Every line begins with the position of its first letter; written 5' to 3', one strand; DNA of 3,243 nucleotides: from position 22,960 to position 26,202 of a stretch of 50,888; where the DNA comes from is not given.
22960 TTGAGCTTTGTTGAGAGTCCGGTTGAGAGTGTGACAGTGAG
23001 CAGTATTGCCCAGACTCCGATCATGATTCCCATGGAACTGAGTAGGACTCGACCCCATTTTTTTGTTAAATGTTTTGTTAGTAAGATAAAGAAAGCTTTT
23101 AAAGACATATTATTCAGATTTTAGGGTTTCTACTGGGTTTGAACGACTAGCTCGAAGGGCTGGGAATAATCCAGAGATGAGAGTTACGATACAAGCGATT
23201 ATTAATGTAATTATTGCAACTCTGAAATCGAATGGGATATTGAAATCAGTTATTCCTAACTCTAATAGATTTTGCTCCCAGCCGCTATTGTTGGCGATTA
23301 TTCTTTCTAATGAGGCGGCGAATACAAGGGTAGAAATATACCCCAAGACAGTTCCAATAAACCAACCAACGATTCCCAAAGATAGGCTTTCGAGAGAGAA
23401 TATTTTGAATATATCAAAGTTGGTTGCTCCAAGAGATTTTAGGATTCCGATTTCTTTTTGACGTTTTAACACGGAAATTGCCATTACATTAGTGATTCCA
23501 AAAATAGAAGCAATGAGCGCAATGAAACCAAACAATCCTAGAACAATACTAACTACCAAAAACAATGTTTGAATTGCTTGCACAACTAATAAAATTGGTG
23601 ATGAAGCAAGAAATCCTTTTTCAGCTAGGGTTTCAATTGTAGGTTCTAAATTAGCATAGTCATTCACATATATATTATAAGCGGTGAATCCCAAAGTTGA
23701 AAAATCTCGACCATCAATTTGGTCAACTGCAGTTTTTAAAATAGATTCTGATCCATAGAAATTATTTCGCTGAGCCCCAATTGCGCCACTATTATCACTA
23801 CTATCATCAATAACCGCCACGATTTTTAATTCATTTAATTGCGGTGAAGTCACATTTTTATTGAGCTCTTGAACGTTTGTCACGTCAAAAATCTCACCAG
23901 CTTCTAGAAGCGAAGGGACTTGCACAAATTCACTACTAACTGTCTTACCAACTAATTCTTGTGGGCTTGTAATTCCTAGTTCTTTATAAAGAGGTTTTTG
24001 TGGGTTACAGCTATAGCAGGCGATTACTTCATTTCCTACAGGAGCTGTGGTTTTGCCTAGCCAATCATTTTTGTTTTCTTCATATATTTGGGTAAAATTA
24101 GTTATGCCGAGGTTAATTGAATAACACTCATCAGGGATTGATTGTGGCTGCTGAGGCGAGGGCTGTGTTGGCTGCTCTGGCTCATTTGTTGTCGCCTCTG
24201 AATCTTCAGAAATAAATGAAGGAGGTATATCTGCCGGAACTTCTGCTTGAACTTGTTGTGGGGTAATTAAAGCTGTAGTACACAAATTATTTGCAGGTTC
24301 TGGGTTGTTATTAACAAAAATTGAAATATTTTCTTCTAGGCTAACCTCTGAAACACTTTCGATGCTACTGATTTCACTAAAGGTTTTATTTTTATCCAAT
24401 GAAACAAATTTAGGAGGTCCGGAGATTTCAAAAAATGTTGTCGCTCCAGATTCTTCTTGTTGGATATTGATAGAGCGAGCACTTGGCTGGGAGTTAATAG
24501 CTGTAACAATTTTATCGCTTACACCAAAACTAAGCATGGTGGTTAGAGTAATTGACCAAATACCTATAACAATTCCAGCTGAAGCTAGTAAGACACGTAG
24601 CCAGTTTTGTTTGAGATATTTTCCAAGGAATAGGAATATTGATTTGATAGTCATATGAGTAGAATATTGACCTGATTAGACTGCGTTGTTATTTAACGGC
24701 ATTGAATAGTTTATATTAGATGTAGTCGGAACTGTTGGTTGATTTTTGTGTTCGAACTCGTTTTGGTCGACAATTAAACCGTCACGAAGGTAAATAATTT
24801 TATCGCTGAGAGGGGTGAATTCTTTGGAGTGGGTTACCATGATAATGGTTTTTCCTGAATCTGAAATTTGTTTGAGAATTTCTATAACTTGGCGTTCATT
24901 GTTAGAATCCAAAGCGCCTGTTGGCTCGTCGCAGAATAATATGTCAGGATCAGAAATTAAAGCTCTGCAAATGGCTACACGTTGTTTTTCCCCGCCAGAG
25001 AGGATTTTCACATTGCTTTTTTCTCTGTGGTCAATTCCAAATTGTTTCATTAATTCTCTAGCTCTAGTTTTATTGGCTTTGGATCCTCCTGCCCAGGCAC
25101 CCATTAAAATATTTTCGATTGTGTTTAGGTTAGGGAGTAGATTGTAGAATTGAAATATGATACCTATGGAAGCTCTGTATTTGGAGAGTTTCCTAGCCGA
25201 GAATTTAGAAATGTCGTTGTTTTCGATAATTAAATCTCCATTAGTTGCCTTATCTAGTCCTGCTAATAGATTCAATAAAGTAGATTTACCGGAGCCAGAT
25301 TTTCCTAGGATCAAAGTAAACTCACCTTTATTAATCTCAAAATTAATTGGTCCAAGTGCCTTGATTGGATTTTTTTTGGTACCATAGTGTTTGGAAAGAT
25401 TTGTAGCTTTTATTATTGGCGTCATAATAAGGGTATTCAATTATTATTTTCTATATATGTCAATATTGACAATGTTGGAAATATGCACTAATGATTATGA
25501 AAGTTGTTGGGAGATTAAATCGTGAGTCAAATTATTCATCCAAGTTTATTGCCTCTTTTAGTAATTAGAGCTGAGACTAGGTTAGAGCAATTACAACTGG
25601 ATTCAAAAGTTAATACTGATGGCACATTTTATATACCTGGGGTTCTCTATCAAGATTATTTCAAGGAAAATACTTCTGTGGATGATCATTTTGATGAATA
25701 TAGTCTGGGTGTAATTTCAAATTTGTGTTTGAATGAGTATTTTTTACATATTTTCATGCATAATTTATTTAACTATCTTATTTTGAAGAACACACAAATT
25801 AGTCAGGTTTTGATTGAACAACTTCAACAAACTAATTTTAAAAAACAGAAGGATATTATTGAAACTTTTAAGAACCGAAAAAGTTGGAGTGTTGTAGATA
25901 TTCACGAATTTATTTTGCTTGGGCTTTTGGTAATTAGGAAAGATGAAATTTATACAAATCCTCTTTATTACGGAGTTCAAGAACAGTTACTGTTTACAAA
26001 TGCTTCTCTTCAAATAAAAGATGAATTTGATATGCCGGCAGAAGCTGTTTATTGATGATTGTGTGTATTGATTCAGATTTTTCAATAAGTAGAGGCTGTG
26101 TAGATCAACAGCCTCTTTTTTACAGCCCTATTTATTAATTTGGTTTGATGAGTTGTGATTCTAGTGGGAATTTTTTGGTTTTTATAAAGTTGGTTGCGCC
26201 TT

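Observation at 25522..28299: Tandem array of four divergent paralogs (fifth copy at 40285..40800) of an unrecognised cytoplasmic protein family, divergent from a MacB-type ABC operon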

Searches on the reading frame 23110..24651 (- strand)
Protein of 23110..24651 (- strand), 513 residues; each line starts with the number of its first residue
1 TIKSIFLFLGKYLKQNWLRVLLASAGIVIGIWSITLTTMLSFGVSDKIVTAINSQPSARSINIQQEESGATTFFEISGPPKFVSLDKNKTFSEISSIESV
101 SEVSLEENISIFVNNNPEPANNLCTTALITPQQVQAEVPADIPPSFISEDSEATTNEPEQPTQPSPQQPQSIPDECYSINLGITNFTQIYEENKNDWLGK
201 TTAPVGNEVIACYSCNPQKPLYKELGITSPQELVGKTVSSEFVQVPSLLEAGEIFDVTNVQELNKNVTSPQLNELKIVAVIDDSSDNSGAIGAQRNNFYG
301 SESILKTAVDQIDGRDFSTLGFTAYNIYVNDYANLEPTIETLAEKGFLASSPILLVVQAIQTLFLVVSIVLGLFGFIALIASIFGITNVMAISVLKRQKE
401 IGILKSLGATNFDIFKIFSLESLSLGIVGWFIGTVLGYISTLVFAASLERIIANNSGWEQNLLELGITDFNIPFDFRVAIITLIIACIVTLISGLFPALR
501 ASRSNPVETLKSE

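Call 13: search_protein_families(library=pfam, proteins=[window:23110-24651:-], max_evalue=0.001)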
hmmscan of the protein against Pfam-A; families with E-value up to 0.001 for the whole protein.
window:23110-24651:- (513 aa): 1 family
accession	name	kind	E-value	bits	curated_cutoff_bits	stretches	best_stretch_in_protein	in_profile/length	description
PF02687.27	FtsX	-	1.8e-21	76.9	25.5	1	373-506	2-120/120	FtsX-like permease C-terminal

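Call 29: find_related_loci(query=window:23110-24651:-, collection=genome_contigs, flank=10000)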
Query window:23110-24651:- (513 aa) in genome_contigs; peptide patterns used: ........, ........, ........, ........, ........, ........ (x = any residue, [..] = any of these).
169 stretches matched a pattern; 2 encode a relative of the query (tblastn E <= 1e-3); 2 distinct loci.
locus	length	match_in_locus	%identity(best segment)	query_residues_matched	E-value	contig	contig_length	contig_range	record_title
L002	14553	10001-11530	29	367-513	2e-11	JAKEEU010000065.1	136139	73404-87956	MAG: candidate division KSB1 bacterium isolate PMV_1_maxbin.001 PMV_1_maxbin.001.k101_291578, whole genome shotgun seque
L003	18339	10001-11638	26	340-513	2e-8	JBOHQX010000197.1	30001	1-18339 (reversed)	MAG: bacterium isolate M3-S_metawrap_bin.56 k127_1247983, whole genome shotgun sequence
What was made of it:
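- Tried and rejected: It found only distant hits of 26-29% (call 29).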

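Call 34: find_homologous_proteins(query=window:23110-24651:-, max_evalue=1e-10)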
Query window:23110-24651:- (513 aa): 81 proteins with E <= 1e-10 among 8000 candidates.
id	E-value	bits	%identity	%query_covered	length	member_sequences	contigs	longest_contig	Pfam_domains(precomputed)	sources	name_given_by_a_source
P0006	0.0e+0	1103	100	100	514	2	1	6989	PF02687.28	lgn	-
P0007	1.8e-141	490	49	100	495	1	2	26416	PF02687.28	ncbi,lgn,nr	ncbi:ABC transporter permease [Candidatus Gracilibacteria bacterium]|nr:ABC transporter permease [Ca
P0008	3.0e-104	368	40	100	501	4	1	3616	PF02687.28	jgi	jgi:ABC-type antimicrobial peptide transport system permease subunit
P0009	1.4e-101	359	39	100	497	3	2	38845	PF02687.28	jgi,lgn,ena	jgi:ABC-type antimicrobial peptide transport system permease subunit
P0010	2.5e-98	348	38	100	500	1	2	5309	PF02687.28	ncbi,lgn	-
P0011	5.3e-98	347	39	100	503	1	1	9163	PF02687.28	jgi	jgi:ABC-type antimicrobial peptide transport system permease subunit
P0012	4.0e-95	337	38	100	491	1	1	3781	PF02687.28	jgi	jgi:ABC-type antimicrobial peptide transport system permease subunit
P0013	3.8e-92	328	37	100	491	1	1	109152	PF02687.28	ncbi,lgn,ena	-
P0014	1.5e-91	326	40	100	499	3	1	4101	PF02687.28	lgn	-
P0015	2.5e-91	325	40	100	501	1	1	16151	PF02687.28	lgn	-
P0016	4.8e-91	324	37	100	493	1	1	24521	PF02687.28,PF12704.15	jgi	jgi:ABC-type antimicrobial peptide transport system permease subunit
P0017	1.9e-90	322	39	100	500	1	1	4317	PF02687.28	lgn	-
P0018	3.3e-90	321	38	100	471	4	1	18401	PF02687.28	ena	-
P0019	5.2e-89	317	36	100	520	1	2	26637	PF02687.28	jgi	-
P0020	2.1e-88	315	39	100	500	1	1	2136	PF02687.28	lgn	-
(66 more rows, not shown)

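Call 35: find_encoding_contigs(protein=P0007, flank=10000, max_places=3)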
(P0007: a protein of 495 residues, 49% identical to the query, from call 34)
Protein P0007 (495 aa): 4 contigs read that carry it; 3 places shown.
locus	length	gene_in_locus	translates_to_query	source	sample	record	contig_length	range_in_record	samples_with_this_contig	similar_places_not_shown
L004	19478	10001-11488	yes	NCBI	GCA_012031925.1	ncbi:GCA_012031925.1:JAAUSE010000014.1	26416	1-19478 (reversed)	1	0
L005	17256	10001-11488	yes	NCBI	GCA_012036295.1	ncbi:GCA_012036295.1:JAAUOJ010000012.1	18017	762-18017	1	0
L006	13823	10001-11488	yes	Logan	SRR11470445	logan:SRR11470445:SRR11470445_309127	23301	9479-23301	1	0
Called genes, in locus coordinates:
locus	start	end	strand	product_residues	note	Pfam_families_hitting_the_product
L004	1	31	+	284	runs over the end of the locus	-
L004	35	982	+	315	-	PF18074:PriA_C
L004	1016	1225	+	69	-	-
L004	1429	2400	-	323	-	-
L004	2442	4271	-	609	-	PF00009:GTP_EFTU, PF01926:MMR_HSR1 (weak), PF03144:GTP_EFTU_D2, PF22042:EF-G_D2, PF14492:EFG_III (weak), PF00679:EFG_C, PF21018:BipA_C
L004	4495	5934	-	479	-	PF02163:Peptidase_M50, PF13180:PDZ_2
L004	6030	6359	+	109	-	-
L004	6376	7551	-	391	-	PF02767:DNA_pol3_beta_2 (weak)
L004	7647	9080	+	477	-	PF03808:Glyco_tran_WecG, PF00293:NUDIX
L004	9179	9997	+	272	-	PF00005:ABC_tran, PF02463:SMC_N (weak), PF13555:AAA_29 (faint), PF13304:AAA_21 (faint)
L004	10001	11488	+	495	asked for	PF02687:FtsX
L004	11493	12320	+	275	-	-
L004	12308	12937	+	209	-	PF02687:FtsX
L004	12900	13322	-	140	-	-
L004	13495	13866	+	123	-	PF04138:GtrA_DPMS_TM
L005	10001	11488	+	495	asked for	PF02687:FtsX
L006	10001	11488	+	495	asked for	PF02687:FtsX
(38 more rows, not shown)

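Call 36: find_encoding_contigs(protein=P0009, flank=10000, max_places=3)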
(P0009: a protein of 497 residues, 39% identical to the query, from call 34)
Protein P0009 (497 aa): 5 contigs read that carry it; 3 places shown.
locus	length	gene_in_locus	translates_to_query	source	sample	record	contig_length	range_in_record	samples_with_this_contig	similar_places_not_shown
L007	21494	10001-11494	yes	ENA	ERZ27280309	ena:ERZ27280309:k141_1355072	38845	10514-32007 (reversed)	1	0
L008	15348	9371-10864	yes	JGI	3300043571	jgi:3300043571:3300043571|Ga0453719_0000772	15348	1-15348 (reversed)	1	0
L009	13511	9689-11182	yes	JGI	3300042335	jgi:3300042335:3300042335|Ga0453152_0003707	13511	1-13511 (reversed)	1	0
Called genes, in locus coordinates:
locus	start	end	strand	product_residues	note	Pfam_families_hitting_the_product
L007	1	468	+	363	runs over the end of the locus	PF00696:AA_kinase, PF01472:PUA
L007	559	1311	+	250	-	-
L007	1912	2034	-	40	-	-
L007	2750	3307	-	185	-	PF00188:CAP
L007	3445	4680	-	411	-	PF17892:Cadherin_5, PF17963:Big_9, PF17803:Cadherin_4, PF17892:Cadherin_5, PF17963:Big_9, PF17803:Cadherin_4, PF17892:Cadherin_5, PF17963:Big_9, +1 more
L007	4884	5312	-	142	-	-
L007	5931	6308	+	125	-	-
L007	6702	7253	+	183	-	-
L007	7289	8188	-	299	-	PF01544:CorA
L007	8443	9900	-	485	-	PF01041:DegT_DnrJ_EryC1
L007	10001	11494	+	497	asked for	PF02687:FtsX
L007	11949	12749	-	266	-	PF02900:LigB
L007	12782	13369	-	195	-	PF00881:Nitroreductase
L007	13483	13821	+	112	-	PF01638:HxlR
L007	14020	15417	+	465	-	PF13651:EcoRI_methylase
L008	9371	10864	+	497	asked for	PF02687:FtsX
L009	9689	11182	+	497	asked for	PF02687:FtsX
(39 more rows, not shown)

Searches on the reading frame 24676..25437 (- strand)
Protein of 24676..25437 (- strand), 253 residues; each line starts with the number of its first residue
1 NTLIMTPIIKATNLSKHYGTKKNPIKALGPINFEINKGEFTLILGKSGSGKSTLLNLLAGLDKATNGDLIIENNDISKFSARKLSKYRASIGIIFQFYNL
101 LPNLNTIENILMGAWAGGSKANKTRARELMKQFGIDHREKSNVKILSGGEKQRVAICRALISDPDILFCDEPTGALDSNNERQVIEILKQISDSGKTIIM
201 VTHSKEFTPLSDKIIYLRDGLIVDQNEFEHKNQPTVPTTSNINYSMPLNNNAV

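Call 13: search_protein_families(library=pfam, proteins=[window:24676-25437:-], max_evalue=0.001)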
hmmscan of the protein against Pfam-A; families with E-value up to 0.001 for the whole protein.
window:24676-25437:- (253 aa): 10 families
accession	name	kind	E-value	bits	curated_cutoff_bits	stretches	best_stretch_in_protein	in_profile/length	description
PF00005.33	ABC_tran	-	4.2e-37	128.2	25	1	29-173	2-136/137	ABC transporter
PF02463.25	SMC_N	-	4.3e-08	33.3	40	1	118-215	115-209/220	RecF/RecN/SMC N terminal domain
PF13304.12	AAA_21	-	5.7e-08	33.6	27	0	153-204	244-299/304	AAA domain, putative AbiEii toxin, Type IV TA system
PF13175.12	AAA_15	-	1.4e-06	28.6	32.1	0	33-86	17-75/374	AAA ATPase domain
PF13555.12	AAA_29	-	3.1e-05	24.1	27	1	33-55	17-39/61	P-loop containing region of AAA domain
PF03193.22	RsgA_GTPase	-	0.00011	22.5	30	1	34-64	103-132/174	RsgA GTPase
PF13166.12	AAA_13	-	0.00017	20.9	36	0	39-75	17-59/713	AAA domain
PF13238.12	AAA_18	-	0.00021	22.2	29.4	0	42-70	2-32/128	AAA domain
PF20720.3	nSTAND3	-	0.00075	19.7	27.2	0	36-79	15-57/155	Novel STAND NTPase 3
PF09818.15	ABC_ATPase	-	0.00093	18.7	23.2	0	35-82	77-127/283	P-loop domain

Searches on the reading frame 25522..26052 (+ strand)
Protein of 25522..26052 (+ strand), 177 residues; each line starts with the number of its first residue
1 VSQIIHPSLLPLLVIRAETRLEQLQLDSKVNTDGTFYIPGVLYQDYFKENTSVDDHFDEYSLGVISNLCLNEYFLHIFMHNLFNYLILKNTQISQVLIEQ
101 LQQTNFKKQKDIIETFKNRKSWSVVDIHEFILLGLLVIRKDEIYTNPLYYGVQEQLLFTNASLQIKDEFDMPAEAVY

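Call 6: search_protein_families(library=pfam, proteins=[window:25522-26052:+], max_evalue=1)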
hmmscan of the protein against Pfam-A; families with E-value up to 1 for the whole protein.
window:25522-26052:+ (177 aa): 0 families

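Call 8: search_protein_families(library=ncbifam, proteins=[window:25522-26052:+], max_evalue=1)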
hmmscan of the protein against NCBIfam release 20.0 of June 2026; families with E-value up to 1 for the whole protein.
window:25522-26052:+ (177 aa): 0 families

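Call 9: search_protein_families(library=padloc, proteins=[window:25522-26052:+], max_evalue=1)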
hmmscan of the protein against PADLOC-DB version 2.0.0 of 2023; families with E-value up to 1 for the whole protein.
window:25522-26052:+ (177 aa): 1 family
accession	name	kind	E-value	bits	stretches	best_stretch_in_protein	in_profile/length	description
PDLC00208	KwaA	-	0.011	13.3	1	124-150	111-137/190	Unknown function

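Call 10: find_homologous_proteins(query=A1, max_evalue=0.001)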
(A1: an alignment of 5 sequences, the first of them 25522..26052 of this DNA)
Query A1 (5 sequences) (177 aa, profile of the alignment): 3 proteins with E <= 0.001 among 1615 candidates.
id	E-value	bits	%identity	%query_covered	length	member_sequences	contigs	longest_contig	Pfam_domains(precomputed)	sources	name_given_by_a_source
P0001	1.3e-61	225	24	63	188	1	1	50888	-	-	-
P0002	1.1e-58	216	100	100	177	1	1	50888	-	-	-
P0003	2.5e-44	169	28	14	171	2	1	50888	-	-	-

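Call 19: search_protein_representatives(alignment_id=A1)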
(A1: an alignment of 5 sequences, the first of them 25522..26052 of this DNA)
Query: 5 sequences, 187 profile positions. Proteins with E-value up to 0.001 (for the whole library): 5; up to 1e-10: 5; up to 1e-30: 5. The best 5 are listed.
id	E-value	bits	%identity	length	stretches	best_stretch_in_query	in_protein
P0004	1.8e-65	236.3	-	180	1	9-187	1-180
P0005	9.1e-65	234.0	-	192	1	6-187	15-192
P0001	4.1e-62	225.3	-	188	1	9-187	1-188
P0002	3.6e-59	215.8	-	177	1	11-185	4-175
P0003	8.0e-45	169.0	-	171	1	24-167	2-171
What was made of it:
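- No homologs exist elsewhere (call 19).
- Tried and rejected: Only the window's own five proteins came back (calls 10, 19).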

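Call 24: search_protein_families(library=phrogs, proteins=[window:25522-26052:+], max_evalue=1)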
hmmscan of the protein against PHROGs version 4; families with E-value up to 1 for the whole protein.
window:25522-26052:+ (177 aa): 0 families

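Call 25: find_encoding_contigs(protein=P0002, flank=10000, max_places=10)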
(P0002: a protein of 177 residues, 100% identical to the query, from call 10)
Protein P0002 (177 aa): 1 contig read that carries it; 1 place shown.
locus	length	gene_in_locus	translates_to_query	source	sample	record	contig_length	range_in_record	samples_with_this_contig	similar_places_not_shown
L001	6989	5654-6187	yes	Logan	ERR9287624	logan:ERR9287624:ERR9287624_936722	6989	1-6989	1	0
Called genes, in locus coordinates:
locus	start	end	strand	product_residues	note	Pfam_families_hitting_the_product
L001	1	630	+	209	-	?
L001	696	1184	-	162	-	-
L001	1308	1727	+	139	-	-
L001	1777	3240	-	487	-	PF02687:FtsX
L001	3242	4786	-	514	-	PF02687:FtsX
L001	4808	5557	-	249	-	PF00005:ABC_tran, PF02463:SMC_N (faint), PF13175:AAA_15 (faint), PF13304:AAA_21 (faint)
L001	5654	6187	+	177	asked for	-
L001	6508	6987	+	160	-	?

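Call 83: find_encoding_contigs(protein=P0001, flank=6000, max_places=5)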
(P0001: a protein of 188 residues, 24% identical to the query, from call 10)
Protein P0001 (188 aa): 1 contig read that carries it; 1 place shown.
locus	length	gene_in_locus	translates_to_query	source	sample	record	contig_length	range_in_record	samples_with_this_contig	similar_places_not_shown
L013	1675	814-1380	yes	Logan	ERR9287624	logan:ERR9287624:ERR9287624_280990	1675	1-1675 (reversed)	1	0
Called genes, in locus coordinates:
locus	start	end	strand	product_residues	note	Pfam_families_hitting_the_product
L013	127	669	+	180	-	-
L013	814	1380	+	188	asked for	-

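Call 84: find_encoding_contigs(protein=P0003, flank=6000, max_places=5)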
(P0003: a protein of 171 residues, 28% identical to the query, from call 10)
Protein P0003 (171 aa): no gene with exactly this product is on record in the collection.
